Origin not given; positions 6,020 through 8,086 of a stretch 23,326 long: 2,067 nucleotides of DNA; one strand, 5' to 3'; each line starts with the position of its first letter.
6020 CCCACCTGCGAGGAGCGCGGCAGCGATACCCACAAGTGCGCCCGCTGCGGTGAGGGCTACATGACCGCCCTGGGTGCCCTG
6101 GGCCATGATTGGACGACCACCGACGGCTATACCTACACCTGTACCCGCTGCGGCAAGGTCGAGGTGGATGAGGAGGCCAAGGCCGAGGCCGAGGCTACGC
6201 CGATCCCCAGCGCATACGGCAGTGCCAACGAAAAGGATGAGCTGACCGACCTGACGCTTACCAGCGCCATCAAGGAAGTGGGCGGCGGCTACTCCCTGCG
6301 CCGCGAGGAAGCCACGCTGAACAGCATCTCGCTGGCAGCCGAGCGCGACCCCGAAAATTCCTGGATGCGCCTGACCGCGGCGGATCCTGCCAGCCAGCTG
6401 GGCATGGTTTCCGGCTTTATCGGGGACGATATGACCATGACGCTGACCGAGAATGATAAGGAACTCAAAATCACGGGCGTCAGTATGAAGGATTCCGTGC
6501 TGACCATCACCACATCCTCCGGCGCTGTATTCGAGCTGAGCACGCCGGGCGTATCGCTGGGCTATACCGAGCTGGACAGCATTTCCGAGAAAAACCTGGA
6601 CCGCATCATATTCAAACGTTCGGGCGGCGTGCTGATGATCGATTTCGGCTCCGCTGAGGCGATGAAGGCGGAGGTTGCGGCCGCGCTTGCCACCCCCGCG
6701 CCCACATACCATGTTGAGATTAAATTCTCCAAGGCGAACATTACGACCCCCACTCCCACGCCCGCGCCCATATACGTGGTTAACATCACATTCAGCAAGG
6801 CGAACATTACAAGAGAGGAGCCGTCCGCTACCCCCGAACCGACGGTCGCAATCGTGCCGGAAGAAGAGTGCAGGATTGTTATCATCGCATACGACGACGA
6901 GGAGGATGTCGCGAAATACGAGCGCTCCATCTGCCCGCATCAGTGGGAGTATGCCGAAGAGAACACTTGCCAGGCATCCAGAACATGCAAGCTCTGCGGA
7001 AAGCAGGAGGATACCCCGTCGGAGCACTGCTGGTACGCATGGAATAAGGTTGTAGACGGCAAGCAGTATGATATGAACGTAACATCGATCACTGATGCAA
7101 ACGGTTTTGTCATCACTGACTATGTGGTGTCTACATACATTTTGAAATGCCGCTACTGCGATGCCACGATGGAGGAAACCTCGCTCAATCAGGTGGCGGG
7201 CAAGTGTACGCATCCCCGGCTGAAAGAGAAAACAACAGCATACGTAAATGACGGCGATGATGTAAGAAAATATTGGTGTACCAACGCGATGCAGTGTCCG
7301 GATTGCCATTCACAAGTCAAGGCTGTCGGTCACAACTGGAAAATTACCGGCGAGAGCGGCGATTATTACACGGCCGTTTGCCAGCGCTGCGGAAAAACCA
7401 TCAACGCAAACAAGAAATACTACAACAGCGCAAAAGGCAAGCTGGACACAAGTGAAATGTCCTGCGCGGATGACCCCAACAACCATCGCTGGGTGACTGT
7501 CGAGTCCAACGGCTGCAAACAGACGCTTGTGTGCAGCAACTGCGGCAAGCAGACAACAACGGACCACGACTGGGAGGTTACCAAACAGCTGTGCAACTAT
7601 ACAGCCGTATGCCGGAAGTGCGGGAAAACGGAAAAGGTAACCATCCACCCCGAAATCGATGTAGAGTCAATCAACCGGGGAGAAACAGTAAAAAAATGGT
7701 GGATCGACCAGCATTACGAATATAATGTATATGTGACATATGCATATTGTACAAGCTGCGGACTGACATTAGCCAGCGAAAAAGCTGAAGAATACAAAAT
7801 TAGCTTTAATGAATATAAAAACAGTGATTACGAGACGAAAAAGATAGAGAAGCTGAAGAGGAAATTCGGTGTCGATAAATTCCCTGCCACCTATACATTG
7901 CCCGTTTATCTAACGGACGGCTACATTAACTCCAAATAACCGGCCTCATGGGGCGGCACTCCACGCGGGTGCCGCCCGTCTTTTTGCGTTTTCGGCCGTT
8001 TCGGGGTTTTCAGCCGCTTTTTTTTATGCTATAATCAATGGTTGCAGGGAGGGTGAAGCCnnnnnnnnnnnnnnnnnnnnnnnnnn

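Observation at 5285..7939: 884-aa exported protein built from two classes of repeated Cys/His modules, family unassigned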

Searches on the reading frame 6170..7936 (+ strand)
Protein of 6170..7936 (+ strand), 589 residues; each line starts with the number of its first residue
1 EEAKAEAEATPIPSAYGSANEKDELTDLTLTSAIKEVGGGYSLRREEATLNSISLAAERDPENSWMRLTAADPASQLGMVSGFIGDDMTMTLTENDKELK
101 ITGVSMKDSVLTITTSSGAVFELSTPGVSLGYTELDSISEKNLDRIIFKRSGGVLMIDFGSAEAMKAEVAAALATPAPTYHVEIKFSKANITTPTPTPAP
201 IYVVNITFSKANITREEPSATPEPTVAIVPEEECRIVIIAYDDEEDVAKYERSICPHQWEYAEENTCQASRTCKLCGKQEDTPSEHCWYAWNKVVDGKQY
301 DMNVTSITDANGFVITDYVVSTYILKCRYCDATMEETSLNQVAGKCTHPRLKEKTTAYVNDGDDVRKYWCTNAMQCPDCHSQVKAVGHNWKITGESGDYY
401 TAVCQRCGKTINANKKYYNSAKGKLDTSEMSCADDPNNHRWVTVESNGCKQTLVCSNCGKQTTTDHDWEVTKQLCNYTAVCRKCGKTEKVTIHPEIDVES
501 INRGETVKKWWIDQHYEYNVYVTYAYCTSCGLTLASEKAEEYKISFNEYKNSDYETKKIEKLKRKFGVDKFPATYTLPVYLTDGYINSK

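Call 13: find_homologous_proteins(query=window:6170-7936:+)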
Query window:6170-7936:+ (589 aa): 7 proteins with E <= 0.001 among 8000 candidates.
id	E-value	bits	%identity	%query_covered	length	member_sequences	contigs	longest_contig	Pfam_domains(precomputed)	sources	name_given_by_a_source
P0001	0.0e+0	1359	100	100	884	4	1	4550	-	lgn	-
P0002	1.1e-255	868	67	98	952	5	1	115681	-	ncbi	-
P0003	2.3e-253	860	66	99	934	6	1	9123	-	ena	-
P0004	1.5e-243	828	67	99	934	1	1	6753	-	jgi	jgi:hypothetical protein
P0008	1.4e-191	656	61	85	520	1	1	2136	-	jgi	jgi:hypothetical protein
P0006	7.7e-169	581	50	98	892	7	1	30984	-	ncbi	-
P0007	5.0e-158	545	50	100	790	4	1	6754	PF26408.2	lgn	-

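Call 36: find_related_loci(query=A4, collection=genome_contigs, flank=8000)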
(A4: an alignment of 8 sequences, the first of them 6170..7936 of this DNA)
Query A4 (589 aa) in genome_contigs; peptide patterns used: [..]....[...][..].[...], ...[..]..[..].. (x = any residue, [..] = any of these).
138 stretches matched a pattern; 7 encode a relative of the query (tblastn E <= 1e-3); 6 distinct loci.
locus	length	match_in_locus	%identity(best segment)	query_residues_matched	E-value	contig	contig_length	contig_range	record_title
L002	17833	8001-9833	67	10-589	0e+0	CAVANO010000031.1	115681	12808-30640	Anaerovoracaceae bacterium isolate H07605-L1_cleanbin_000004 genome assembly, contig: Spades_H07605-L1_contig_46, whole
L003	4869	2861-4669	69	10-589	0e+0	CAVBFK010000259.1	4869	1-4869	Lachnospiraceae bacterium isolate SRR8978233_cleanbin_000009 genome assembly, contig: Spades_SRR8978233_contig_1934, who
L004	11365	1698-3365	51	10-589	1e-171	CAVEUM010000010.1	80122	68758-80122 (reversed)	bacterium isolate H07633-L1_cleanbin_000007 genome assembly, contig: Spades_H07633-L1_contig_89, whole genome shotgun se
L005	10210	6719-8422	55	11-589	1e-179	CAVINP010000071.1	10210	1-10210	bacterium isolate H07634-L1_cleanbin_000037 genome assembly, contig: Spades_H07634-L1_contig_4720, whole genome shotgun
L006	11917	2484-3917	52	1-496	4e-156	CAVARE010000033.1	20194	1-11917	Anaerotignum sp. isolate SRR8978233_cleanbin_000002 genome assembly, contig: Spades_SRR8978233_contig_226, whole genome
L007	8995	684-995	70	1-104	7e-41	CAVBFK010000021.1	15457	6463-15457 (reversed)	Lachnospiraceae bacterium isolate SRR8978233_cleanbin_000009 genome assembly, contig: Spades_SRR8978233_contig_389, whol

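Call 49: predict_structure(alignment_id=A4)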
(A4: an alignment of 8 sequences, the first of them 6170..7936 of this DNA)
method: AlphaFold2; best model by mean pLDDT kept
length: 589 residues; sequences in the alignment: 8
mean_pLDDT: 54.8   pTM: 0.30
mean pLDDT of the five models: 54.8, 54.8, 54.3, 51.2, 49.2
residues with pLDDT >= 90: 2; 70-90: 158; 50-70: 195; < 50: 234
segments of 3 or more residues with pLDDT < 50: 1-79, 124-128, 132-136, 150-155, 171-257, 338-368, 375-383, 584-589
pLDDT, mean of each block of 10 residues (from residue 1): 33 30 32 22 26 28 29 38 53 62 64 64 50 51 65 55 62 35 32 36 33 30 31 29 31 43 61 57 58 71 58 55 65 59 38 29 41 47 57 81 73 80 67 63 73 77 75 81 81 83 72 61 86 85 67 84 81 64 42
secondary structure, 60 per line:
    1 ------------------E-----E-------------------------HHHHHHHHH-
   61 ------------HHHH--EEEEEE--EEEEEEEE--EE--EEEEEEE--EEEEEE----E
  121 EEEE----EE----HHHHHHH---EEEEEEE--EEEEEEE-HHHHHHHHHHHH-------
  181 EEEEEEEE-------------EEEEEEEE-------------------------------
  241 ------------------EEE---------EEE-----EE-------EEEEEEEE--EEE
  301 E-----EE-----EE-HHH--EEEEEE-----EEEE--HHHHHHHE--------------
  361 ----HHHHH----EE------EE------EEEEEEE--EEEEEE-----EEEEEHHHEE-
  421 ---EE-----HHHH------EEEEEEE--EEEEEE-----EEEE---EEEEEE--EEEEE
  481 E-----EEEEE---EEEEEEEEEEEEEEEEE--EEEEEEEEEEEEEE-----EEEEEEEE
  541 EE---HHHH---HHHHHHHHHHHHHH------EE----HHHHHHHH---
elements in order: H51-59 H73-76 E79-84 E87-94 E101-107 E110-115 E120-124 H135-141 E145-151 E154-160 H162-173 E181-188 E202-209 E259-261 E271-273 E288-295 E298-301 E322-327 E333-336 H339-345 H365-369 E390-396 E399-404 E410-414 H431-434 E441-447 E450-455 E461-464 E468-473 E476-481 E487-491 E495-511 E514-527 E533-542 H546-549 H553-566 H579-586

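Call 53: fold_search(model_id=the predicted structure, library=pdb)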
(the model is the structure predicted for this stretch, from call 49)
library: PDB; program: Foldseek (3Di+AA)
matches with E <= 10: 944; with E <= 0.001: 0
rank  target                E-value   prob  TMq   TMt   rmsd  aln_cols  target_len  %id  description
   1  3p1l                  2.4e-03  0.25  0.07  0.10  21.1       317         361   11  Crystal structure of Escherichia coli BamB, a lipoprotein component of the beta-barrel assembly machinery complex, nativ (released 2010-12-22)
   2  9s6c_B                7.4e-03  0.28  0.10  0.13  19.1       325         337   10  B12 Binding protein - BtuK1 (released 2025-09-17)
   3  9s6c_A                1.3e-02  0.20  0.09  0.13  19.4       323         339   10  B12 Binding protein - BtuK1 (released 2025-09-17)
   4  9s6c_C                1.8e-02  0.16  0.09  0.13  19.1       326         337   10  B12 Binding protein - BtuK1 (released 2025-09-17)
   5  1yby_A                2.5e-02  0.20  0.06  0.16  20.3       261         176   12  Conserved hypothetical protein Cth-95 from Clostridium thermocellum (released 2005-02-01)
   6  9n73_LH               3.5e-02  0.06  0.08  0.06  30.6       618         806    8  SSU processome maturation and disassembly, State G (released 2025-10-29)
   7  6l8a_B                3.7e-02  0.25  0.07  0.08  17.5       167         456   14  Tetrathionate hydrolase from Acidithiobacillus ferrooxidans (released 2020-11-11)
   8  3ott_B                8.7e-02  0.05  0.08  0.07  36.1       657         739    7  Crystal Structure of the extracellular domain of the putative one component system BT4673 from B. thetaiotaomicron (released 2011-08-10)
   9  6rji                  1.0e-01  0.12  0.06  0.16  20.5       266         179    8  X-ray structure of the elongation factor P of S. aureus (released 2020-04-01)
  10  3a5z_D                1.1e-01  0.11  0.06  0.16  18.6       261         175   11  Crystal structure of Escherichia coli GenX in complex with elongation factor P (released 2010-08-25)
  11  6df3_L                1.9e-01  0.08  0.06  0.14  18.5       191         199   10  Crystal structure of ternary complex of IL-24 with soluble receptors IL-22RA and IL-20RB (released 2018-08-15)
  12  2biw_A                1.9e-01  0.04  0.07  0.08  24.9       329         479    9  Crystal structure of apocarotenoid cleavage oxygenase from Synechocystis, native enzyme (released 2005-04-14)
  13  3dgc_R                2.0e-01  0.08  0.06  0.14  19.2       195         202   12  Structure of IL-22/IL-22R1 (released 2008-07-15)
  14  7qep_S4               2.2e-01  0.08  0.08  0.14  18.8       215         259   14  Cryo-EM structure of the ribosome from Encephalitozoon cuniculi (released 2022-02-09)
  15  3dgc_S                2.2e-01  0.07  0.06  0.13  19.2       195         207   12  Structure of IL-22/IL-22R1 (released 2008-07-15)
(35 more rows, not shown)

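Call 66: search_protein_families(library=pfam, proteins=[L005:4559-5248:+, L003:926-1687:+, L003:230-790:+, L004:90-887:+], max_evalue=0.0001)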
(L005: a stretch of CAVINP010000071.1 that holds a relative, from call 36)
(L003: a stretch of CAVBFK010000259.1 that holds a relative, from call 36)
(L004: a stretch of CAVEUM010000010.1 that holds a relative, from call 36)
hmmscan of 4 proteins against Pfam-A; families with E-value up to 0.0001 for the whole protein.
L005:4559-5248:+ (229 aa): 1 family
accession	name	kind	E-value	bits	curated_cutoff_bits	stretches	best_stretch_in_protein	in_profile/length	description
PF00440.29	TetR_N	-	5.4e-10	39.3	24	1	14-60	1-47/47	Bacterial regulatory proteins, tetR family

L003:926-1687:+ (253 aa): 1 family
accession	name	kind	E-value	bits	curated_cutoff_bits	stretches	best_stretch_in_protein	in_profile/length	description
PF00440.29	TetR_N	-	7.8e-09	35.6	24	1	38-81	1-44/47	Bacterial regulatory proteins, tetR family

L003:230-790:+ (186 aa): 1 family
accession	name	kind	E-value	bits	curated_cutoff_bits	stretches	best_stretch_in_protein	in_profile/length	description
PF04138.20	GtrA_DPMS_TM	-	1.9e-07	31.7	26.1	1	82-177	24-115/117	GtrA/DPMS, transmembrane domain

L004:90-887:+ (265 aa): 1 family
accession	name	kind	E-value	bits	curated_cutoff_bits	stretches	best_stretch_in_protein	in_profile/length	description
PF00440.29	TetR_N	-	1.3e-08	34.9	24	1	50-93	1-44/47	Bacterial regulatory proteins, tetR family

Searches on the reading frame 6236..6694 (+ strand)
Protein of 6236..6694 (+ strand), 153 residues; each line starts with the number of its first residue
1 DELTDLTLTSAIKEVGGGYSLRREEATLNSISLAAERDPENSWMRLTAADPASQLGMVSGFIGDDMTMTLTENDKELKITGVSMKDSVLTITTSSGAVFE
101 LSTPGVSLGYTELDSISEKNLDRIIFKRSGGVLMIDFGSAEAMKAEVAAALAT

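Call 50: find_homologous_proteins(query=window:6236-6694:+, max_evalue=0.01)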
Query window:6236-6694:+: 177 candidates shared short words with the query, none scored E <= 0.01.
